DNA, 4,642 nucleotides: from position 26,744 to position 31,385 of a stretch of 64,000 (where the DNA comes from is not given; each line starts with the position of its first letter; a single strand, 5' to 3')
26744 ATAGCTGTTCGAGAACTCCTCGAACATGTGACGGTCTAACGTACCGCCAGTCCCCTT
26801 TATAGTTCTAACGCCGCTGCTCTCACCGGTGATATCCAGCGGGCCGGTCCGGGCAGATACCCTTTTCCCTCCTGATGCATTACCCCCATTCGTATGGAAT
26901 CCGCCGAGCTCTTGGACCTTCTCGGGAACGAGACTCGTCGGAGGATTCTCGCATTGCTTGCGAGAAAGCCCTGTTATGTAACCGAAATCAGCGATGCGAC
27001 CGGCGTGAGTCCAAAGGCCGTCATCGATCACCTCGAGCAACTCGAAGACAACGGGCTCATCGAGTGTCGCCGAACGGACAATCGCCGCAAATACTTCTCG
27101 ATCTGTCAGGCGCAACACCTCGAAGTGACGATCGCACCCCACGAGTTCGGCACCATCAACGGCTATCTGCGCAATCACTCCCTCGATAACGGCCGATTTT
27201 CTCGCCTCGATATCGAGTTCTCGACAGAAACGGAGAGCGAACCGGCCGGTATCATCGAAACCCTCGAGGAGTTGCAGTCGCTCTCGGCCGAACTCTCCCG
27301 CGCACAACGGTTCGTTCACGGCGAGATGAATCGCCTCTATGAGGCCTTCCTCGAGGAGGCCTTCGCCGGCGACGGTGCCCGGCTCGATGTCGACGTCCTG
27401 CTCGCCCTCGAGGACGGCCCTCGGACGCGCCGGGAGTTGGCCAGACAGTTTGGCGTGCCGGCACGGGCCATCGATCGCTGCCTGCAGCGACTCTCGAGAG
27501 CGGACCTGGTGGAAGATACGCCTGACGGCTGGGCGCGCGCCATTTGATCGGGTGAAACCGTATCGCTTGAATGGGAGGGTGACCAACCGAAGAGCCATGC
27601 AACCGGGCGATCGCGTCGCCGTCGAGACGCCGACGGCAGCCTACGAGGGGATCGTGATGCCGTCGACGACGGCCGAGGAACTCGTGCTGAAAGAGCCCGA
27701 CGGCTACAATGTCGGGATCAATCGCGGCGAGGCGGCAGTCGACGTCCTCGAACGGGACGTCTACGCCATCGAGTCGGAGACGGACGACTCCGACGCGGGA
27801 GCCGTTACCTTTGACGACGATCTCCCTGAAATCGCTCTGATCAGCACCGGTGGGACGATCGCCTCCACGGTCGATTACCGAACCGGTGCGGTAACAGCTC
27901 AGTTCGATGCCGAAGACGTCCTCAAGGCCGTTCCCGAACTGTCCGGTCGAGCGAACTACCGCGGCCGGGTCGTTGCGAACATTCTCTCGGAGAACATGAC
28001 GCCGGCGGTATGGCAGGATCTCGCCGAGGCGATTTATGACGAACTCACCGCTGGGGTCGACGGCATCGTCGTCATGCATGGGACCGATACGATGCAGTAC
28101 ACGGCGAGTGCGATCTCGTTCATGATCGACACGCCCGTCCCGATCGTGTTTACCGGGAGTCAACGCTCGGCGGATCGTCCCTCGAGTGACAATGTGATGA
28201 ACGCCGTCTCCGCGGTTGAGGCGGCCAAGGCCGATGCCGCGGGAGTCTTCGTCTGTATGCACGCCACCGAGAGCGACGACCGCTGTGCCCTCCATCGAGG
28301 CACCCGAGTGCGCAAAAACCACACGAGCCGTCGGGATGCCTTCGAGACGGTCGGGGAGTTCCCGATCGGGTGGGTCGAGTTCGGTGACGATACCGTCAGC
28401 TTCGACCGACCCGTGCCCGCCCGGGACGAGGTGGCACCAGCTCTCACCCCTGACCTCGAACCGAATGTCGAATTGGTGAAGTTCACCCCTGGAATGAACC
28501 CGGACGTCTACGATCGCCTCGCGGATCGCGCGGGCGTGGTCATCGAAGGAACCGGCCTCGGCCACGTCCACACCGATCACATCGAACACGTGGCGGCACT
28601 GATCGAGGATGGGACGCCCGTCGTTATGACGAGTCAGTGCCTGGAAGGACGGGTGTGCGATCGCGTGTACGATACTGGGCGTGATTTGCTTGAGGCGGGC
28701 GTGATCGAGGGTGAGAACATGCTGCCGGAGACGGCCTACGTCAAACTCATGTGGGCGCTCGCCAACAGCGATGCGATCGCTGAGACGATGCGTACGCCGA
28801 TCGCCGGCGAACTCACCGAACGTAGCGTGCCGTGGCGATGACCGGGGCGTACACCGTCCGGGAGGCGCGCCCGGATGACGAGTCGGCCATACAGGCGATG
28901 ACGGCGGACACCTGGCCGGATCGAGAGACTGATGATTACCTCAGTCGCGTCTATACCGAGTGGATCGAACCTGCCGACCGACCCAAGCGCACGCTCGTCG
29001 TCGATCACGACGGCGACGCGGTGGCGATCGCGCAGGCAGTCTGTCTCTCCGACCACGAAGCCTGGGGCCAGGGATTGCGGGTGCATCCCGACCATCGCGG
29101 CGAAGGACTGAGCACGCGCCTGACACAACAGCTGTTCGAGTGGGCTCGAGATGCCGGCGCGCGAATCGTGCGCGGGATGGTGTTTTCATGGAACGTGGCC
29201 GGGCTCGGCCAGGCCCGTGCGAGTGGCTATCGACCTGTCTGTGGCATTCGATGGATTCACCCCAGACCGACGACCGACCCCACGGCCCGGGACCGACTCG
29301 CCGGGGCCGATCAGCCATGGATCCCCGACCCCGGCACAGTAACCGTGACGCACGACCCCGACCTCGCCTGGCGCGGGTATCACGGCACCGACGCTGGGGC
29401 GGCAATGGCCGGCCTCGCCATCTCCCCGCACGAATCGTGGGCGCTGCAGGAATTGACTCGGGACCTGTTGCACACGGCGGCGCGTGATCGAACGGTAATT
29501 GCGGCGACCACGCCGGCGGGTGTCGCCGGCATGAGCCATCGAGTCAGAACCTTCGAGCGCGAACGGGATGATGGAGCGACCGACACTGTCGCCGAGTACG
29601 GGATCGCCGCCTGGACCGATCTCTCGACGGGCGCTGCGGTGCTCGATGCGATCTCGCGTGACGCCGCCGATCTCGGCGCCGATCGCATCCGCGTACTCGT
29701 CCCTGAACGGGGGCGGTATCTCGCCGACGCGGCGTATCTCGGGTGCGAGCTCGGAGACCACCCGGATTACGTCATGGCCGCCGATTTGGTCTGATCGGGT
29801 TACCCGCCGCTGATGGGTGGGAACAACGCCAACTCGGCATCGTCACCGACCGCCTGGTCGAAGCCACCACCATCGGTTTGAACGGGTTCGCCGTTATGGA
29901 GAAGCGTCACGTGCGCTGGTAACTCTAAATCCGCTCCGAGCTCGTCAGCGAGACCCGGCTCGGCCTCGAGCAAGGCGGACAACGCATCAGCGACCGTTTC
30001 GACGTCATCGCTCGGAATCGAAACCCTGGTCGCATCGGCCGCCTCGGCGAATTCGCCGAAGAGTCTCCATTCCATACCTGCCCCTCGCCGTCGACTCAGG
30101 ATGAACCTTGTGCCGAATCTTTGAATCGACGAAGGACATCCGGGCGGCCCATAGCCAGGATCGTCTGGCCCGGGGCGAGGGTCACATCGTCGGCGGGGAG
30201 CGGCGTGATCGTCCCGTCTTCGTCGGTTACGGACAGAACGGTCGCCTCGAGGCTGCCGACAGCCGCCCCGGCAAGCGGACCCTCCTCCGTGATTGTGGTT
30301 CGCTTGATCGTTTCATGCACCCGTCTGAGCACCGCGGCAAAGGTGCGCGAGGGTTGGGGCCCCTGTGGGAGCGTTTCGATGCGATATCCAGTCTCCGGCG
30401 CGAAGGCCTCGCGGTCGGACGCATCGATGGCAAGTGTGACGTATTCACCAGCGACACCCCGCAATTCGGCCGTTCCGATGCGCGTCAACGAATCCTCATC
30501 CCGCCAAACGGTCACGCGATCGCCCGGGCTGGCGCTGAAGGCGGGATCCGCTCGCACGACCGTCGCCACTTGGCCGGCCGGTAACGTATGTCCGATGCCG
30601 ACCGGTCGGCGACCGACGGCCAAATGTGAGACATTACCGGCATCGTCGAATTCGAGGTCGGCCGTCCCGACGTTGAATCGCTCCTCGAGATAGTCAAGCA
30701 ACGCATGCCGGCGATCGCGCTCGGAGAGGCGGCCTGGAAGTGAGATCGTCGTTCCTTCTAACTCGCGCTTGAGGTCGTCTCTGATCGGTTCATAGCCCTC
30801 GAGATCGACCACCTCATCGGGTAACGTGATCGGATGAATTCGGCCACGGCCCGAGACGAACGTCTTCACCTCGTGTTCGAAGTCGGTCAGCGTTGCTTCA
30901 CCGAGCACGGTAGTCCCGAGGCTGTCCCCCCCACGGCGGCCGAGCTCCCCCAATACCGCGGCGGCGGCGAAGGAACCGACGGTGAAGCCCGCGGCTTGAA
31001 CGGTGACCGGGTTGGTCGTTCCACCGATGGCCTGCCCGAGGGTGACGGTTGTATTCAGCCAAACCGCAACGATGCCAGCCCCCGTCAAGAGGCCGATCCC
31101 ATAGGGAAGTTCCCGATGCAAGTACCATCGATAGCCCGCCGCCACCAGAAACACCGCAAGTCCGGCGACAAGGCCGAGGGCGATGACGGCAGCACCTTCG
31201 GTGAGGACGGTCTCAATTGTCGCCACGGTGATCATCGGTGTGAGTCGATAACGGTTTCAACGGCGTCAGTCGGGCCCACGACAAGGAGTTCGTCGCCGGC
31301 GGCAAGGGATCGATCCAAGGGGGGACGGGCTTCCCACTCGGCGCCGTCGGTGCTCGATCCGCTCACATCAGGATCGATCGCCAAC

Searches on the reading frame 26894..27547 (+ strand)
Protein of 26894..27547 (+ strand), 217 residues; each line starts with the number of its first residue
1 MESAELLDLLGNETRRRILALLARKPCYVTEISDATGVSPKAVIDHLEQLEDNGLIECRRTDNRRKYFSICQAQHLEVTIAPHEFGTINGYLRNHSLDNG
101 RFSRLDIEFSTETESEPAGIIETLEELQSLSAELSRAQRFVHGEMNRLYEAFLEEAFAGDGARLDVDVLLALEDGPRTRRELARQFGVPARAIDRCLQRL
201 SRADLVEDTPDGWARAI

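Call 3: search_protein_families(library=pfam, proteins=[window:26894-27547:+], max_evalue=0.1)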
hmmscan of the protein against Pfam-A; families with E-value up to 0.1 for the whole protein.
window:26894-27547:+ (217 aa): 51 families (the best 25 are shown)
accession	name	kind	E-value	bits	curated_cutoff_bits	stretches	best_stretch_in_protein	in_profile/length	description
PF24270.1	HTH_Cmi2_C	-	1.5e-27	96.7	27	2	91-213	2-125/125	Cmi2, C-terminal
PF01022.26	HTH_5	-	9.4e-21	73.9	22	2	12-57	1-46/47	Bacterial regulatory protein, arsR family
PF12840.13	HTH_20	-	2.8e-19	69.3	27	2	10-59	1-51/51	Helix-turn-helix domain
PF12802.13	MarR_2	-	4.1e-13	49.7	27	2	165-211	7-55/61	MarR family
PF13412.12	HTH_24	-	9.4e-13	48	21.9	2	12-57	2-48/48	Winged helix-turn-helix DNA-binding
PF25213.1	HVO_A0261_N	-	1.4e-12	47.8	35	2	166-212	14-60/86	HVO_A0261 N-terminal domain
PF01978.25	TrmB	-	2e-12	47.2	25.6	2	19-67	15-62/68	Sugar-specific transcriptional regulator TrmB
PF21476.4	PF0610-like_N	-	9.8e-12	45.4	33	1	14-50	2-38/50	PF0610-like, N-terminal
PF25212.1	HVO_A0114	-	1e-08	35.3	27.6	1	5-65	14-75/84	HVO_A0114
PF13545.12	HTH_Crp_2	-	1.9e-08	34.6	27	2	26-76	22-67/70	Crp-like helix-turn-helix domain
PF02082.26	Rrf2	-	2.3e-07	31.4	30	2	19-60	12-57/132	Iron-dependent Transcriptional regulator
PF09339.16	HTH_IclR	-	2.3e-07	30.9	22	2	167-207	7-49/52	IclR helix-turn-helix domain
PF08279.18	HTH_11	-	8.4e-07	29.2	25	1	15-54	2-43/55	HTH domain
PF01726.22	LexA_DNA_bind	-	9.6e-07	28.9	23.7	1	29-64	28-64/65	LexA DNA binding domain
PF17782.7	DprA_WH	-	1.7e-06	28.4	22.9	1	13-57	12-56/61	DprA winged helix domain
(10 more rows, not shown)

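Call 4: search_protein_families(library=ncbifam, proteins=[window:26894-27547:+], max_evalue=0.1)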
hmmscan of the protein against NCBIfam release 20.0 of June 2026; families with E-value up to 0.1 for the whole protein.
window:26894-27547:+ (217 aa): 33 families (the best 25 are shown)
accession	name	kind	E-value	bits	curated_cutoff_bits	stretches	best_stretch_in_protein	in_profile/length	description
NF053602.1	Phr_regulator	exception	7.1e-25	87.7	320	1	4-154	3-157/191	heat shock transcription regulator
NF033788.1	HTH_metalloreg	subfamily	3.6e-20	71.6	55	2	4-67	2-66/77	metalloregulator ArsR/SmtB family transcription factor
NF047699.2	sulf_reg_SurR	exception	2.9e-12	46.8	250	1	5-150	3-150/221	sulfur metabolism transcriptional regulator SurR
NF033789.1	repress_SdpR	subfamily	9.3e-12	44.7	100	2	10-65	5-60/79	autorepressor SdpR family transcription factor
NF053755.1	MsvR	equivalog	2.8e-09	37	220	1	7-74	7-76/236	transcriptional factor MsvR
TIGR01884.1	cas_HTH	subfamily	1.1e-07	31.4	60.2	1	15-64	144-192/202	CRISPR-associated CARF protein Csa3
NF047906.1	CdPbTransRegCmtR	equivalog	6.2e-06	26.1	150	1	10-73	18-80/104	Cd(II)/Pb(II)-sensing metalloregulatory transcriptional regulator CmtR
NF040939.2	trans_reg_lrs14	equivalog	1.4e-05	25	90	1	18-65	26-75/103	Lrs14 family HTH-type transcriptional regulator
NF038251.1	AdcR_fam_Zn_TF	equivalog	1.6e-05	25.2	175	1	13-73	36-98/143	zinc-dependent MarR family transcriptional regulator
NF033545.0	transpos_IS630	equivalog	2.6e-05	23.8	100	1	16-80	2-69/299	IS630 family transposase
TIGR02702.1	SufR_cyano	equivalog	4.6e-05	23.2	178.8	1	14-61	2-50/208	iron-sulfur cluster biosynthesis transcriptional regulator SufR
NF041413.1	ArsR_Rv2640c_fam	equivalog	4.8e-05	23.7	155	1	10-62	39-94/118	Rv2640c family ArsR-like transcriptional regulator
TIGR00498.1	lexA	equivalog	8.1e-05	22.3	110.95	1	26-64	25-64/203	transcriptional repressor LexA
NF004170.0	PRK05638.1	equivalog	0.00038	19.1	421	1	13-72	371-432/442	threonine synthase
NF045707.1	Dbac_1936_reg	equivalog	0.00073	19.5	115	1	4-78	8-81/99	ArsR/SmtB-type metalloregulator TsoR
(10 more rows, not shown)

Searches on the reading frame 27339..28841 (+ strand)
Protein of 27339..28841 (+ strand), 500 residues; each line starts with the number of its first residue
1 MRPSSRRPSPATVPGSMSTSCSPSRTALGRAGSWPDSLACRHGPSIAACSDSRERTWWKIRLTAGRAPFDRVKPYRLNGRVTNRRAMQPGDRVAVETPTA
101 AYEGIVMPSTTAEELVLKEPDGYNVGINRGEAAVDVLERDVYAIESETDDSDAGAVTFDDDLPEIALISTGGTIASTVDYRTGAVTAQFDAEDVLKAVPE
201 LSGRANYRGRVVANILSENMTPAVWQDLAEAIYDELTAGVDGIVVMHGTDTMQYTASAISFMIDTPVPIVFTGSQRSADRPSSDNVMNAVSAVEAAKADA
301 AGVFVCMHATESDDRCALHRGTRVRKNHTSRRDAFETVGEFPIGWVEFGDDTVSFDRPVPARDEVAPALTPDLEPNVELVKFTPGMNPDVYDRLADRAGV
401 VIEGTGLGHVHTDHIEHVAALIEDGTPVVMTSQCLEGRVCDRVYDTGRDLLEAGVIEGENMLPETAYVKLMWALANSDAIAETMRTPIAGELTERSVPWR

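Call 61: search_protein_families(library=pfam, proteins=[window:27339-28841:+], max_evalue=0.01)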
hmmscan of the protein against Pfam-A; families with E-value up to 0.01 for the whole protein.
window:27339-28841:+ (500 aa): 3 families
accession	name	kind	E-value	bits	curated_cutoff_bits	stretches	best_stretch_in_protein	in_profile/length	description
PF00710.25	Asparaginase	-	1.2e-61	208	22.5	1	165-353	2-185/193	Asparaginase, N-terminal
PF17763.6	Asparaginase_C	-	2.9e-31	108.2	34.6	1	376-482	1-109/114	Glutaminase/Asparaginase C-terminal domain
PF18195.6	GatD_N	-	3.2e-11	42.8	25.7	1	87-137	1-54/54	GatD N-terminal domain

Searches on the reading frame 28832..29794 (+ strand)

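Call 61: search_protein_families(library=pfam, proteins=[window:28832-29794:+], max_evalue=0.01)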
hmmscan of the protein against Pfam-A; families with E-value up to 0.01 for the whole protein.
window:28832-29794:+ (320 aa): 5 families
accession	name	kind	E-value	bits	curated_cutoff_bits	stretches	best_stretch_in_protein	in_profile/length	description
PF00583.31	Acetyltransf_1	-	3e-11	44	20.7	1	25-113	9-96/116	Acetyltransferase (GNAT) family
PF13508.13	Acetyltransf_7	-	7.9e-08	33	27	1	52-111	3-63/84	Acetyltransferase (GNAT) domain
PF13527.13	Acetyltransf_9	-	7.5e-06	26.4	25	1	83-119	79-115/127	Acetyltransferase (GNAT) domain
PF14542.12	Acetyltransf_CG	-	0.00089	19.8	30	1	83-113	31-61/80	GCN5-related N-acetyl-transferase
PF13302.13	Acetyltransf_3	-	0.0042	18.2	25.4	1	22-123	26-127/138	Acetyltransferase (GNAT) domain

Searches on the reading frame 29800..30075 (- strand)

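Call 61: search_protein_families(library=pfam, proteins=[window:29800-30075:-], max_evalue=0.01)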
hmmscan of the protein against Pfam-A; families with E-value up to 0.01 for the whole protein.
window:29800-30075:- (91 aa): 1 family
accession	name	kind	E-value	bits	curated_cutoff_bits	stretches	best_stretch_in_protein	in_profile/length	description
PF02597.26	ThiS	-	6.8e-09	36.6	22.5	1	4-91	2-76/76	ThiS family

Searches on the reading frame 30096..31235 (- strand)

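Call 61: search_protein_families(library=pfam, proteins=[window:30096-31235:-], max_evalue=0.01)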
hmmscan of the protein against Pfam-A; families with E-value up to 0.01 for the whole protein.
window:30096-31235:- (379 aa): 1 family
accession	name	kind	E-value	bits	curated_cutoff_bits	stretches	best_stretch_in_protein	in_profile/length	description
PF02080.26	TrkA_C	-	0.00078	19.7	27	1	314-373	5-68/71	TrkA-C domain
